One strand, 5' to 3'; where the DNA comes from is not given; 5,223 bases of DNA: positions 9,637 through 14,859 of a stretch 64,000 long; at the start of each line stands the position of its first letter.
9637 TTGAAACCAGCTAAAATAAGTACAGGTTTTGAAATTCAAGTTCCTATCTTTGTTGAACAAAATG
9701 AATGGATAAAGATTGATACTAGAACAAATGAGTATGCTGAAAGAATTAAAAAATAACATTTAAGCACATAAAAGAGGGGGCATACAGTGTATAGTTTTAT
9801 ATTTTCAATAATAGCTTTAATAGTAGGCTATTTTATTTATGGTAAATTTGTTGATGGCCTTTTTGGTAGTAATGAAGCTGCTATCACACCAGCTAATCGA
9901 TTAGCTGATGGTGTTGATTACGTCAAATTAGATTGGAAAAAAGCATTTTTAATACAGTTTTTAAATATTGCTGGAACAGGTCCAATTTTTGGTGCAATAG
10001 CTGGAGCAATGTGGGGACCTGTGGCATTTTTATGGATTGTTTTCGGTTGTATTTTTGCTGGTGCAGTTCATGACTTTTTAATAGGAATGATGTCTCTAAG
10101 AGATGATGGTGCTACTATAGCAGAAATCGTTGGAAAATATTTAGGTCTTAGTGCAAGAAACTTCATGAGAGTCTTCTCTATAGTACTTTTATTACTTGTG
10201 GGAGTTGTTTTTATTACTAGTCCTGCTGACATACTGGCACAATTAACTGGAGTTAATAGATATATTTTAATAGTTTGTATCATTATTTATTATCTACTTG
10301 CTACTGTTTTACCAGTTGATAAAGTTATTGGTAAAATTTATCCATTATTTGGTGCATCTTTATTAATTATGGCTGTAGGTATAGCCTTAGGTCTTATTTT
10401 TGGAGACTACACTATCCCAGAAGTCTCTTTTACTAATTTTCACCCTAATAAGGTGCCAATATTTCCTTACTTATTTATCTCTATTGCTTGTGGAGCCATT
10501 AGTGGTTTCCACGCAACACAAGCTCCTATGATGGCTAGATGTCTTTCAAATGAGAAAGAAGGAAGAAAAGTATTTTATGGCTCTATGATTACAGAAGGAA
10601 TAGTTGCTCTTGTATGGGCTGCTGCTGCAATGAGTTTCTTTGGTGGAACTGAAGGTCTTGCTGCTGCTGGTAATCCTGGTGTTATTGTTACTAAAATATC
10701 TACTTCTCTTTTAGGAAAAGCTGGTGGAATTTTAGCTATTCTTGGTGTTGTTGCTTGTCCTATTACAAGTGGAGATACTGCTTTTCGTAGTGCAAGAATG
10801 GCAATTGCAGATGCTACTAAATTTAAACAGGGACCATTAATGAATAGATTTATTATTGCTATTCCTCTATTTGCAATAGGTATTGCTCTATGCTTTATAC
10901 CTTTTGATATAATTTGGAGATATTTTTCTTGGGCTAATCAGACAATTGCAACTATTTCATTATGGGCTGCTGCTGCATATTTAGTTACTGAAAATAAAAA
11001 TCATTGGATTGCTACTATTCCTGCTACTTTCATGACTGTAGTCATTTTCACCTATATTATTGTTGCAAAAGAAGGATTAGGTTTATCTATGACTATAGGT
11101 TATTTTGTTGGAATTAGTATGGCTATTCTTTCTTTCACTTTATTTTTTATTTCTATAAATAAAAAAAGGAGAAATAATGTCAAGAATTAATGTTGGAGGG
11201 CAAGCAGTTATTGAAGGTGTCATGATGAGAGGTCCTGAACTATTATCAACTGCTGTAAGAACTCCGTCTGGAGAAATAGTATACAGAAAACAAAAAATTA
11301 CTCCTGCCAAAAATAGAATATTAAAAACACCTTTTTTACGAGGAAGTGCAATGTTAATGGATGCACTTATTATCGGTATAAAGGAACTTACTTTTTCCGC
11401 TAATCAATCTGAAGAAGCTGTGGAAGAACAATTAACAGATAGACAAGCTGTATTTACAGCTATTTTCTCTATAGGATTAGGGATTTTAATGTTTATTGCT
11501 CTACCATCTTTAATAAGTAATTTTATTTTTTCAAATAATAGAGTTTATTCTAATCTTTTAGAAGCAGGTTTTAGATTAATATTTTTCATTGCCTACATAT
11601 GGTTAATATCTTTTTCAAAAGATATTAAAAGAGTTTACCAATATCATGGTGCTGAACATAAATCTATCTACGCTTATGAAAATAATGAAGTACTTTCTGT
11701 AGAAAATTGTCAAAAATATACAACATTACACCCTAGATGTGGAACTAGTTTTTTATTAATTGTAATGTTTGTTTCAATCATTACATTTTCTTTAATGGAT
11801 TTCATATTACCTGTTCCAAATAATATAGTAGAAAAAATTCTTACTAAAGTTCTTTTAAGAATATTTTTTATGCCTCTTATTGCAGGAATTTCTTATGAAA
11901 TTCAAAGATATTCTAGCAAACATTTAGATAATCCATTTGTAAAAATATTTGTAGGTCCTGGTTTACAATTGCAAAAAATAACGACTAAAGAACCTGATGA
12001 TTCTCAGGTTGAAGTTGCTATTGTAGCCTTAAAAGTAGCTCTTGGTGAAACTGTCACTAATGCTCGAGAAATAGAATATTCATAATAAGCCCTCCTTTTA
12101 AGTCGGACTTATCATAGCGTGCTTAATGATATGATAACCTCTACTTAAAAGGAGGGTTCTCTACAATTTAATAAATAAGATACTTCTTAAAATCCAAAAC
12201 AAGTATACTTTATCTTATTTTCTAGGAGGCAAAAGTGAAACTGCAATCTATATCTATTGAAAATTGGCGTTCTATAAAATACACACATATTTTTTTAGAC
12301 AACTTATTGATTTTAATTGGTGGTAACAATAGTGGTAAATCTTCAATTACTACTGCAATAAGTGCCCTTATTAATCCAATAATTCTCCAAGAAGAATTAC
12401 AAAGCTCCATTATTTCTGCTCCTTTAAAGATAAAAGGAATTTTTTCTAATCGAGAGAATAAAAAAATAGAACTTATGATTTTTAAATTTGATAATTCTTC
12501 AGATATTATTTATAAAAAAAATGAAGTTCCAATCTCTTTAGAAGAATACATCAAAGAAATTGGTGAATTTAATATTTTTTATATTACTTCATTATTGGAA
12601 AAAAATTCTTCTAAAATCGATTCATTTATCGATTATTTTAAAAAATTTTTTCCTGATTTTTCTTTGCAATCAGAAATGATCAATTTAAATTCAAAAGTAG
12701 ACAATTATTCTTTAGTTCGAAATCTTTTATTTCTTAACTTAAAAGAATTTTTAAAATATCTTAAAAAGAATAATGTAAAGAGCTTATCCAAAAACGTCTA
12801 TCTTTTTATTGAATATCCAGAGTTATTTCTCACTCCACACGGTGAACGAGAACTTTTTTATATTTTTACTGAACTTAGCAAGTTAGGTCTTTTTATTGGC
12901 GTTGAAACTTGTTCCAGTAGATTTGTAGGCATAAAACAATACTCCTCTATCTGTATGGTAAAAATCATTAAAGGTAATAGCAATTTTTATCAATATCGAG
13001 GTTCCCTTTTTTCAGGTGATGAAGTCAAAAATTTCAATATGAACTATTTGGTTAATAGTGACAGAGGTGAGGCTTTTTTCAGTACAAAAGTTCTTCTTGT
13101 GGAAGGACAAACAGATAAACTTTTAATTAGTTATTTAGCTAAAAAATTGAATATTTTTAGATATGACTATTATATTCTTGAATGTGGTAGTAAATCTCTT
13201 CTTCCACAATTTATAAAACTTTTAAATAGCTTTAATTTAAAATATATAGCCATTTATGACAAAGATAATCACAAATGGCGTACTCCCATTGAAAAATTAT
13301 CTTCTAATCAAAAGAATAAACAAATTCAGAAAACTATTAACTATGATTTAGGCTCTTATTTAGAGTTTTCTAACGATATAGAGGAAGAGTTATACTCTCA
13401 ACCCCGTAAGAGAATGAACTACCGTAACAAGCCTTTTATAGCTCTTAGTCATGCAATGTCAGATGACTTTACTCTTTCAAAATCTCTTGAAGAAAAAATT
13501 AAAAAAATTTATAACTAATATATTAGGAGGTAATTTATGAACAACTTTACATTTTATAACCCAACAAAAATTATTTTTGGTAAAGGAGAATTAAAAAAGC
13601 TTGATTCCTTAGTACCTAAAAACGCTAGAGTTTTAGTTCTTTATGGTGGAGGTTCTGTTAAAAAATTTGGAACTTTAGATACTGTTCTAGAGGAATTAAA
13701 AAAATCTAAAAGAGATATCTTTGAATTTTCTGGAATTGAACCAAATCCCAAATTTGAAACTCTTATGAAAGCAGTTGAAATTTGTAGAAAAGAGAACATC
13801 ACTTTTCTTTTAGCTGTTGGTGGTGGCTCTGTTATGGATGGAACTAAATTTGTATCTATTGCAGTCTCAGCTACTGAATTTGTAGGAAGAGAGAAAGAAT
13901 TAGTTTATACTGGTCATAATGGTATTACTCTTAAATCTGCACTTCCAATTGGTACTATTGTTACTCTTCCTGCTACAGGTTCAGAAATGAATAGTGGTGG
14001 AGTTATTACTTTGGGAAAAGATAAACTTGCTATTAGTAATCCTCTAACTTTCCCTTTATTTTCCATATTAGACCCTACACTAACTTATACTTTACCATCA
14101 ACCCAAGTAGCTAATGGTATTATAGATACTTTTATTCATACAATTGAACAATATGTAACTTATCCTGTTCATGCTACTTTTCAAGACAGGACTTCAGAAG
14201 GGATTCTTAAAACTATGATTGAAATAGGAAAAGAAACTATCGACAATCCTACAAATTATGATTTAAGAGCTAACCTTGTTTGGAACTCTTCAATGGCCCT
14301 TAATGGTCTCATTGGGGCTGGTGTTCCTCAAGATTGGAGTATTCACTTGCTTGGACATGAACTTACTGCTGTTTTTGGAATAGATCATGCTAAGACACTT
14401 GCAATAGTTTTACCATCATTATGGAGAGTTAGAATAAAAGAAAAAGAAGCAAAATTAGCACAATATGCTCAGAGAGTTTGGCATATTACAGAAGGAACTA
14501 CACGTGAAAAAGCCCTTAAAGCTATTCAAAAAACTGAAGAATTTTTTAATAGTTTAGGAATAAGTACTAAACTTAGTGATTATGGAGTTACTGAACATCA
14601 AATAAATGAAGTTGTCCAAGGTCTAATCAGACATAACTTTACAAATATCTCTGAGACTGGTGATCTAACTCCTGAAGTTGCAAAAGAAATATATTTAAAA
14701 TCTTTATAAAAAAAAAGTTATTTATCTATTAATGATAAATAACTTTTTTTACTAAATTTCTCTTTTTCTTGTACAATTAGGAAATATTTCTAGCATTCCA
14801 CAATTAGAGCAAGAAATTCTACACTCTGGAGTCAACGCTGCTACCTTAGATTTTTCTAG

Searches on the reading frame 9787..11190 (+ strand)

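Call 22: search_protein_families(library=ncbifam, proteins=[window:9787-11190:+], max_evalue=1e-10)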
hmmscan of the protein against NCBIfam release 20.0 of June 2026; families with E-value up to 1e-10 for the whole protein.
window:9787-11190:+ (467 aa): 1 family
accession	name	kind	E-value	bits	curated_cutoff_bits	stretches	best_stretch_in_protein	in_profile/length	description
NF011590.0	PRK15015.1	equivalog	4.2e-27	94.9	1188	1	5-138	39-176/701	pyruvate/proton symporter CstA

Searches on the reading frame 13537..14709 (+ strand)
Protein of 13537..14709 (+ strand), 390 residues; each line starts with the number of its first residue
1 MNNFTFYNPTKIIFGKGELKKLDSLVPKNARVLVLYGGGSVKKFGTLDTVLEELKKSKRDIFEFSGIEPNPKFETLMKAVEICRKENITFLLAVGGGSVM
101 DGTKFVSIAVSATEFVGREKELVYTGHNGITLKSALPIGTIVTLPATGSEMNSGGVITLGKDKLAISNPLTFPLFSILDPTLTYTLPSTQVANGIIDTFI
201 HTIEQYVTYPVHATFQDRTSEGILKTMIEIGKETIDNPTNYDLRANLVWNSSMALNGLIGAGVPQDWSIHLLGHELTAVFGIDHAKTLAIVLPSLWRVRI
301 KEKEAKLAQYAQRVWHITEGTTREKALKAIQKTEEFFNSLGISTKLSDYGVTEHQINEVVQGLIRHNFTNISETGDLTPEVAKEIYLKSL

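Call 22: search_protein_families(library=ncbifam, proteins=[window:13537-14709:+], max_evalue=1e-10)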
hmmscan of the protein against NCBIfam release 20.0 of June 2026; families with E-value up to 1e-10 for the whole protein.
window:13537-14709:+ (390 aa): 13 families
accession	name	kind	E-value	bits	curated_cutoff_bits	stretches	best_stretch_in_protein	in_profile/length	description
NF011717.0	PRK15138.1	equivalog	1.3e-152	508.4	645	1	1-386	1-383/387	alcohol dehydrogenase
NF058672.1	4HyButDHCUPNE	equivalog_domain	3.1e-34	118.8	500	1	10-365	8-354/378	4-hydroxybutyrate dehydrogenase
NF041833.1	Fe_ADH_ErcA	equivalog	7.5e-34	117.5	550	1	11-361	10-354/382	alcohol dehydrogenase-like regulatory protein ErcA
TIGR02638.1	lactal_redase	equivalog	1.3e-32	113.1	523.15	1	14-363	12-357/379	lactaldehyde reductase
NF053866.1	CholDhdGbsBBac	equivalog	1.7e-32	112.5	550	1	5-389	11-390/392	choline dehydrogenase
NF007911.0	PRK10624.1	equivalog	3.9e-28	98.5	537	1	13-362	12-355/382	lactaldehyde reductase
NF010378.0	PRK13805.1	equivalog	2.3e-27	95.2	951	1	6-372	459-843/872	bifunctional acetaldehyde-CoA/alcohol dehydrogenase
TIGR03405.1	Phn_Fe-ADH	equivalog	1.1e-25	90.3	423.7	1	6-363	1-343/355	iron-containing alcohol dehydrogenase PsrA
NF050025.1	SulfAcetaldRedSarD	equivalog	4.7e-24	85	700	1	4-360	3-355/385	sulfoacetaldehyde reductase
NF041822.1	daptide_DH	equivalog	2.1e-23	82.8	300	1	78-365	47-338/363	daptide-type RiPP biosynthesis dehydogenase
NF007363.0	PRK09860.1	equivalog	1.2e-18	67.5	581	1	2-361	2-355/383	L-threonine dehydrogenase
NF011998.0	PRK15454.1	equivalog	4.3e-16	58.6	556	1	76-358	95-364/395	ethanolamine utilization ethanol dehydrogenase EutG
TIGR04266.1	NDMA_methanol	equivalog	2.2e-13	49.8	625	1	45-347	52-352/420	NDMA-dependent methanol dehydrogenase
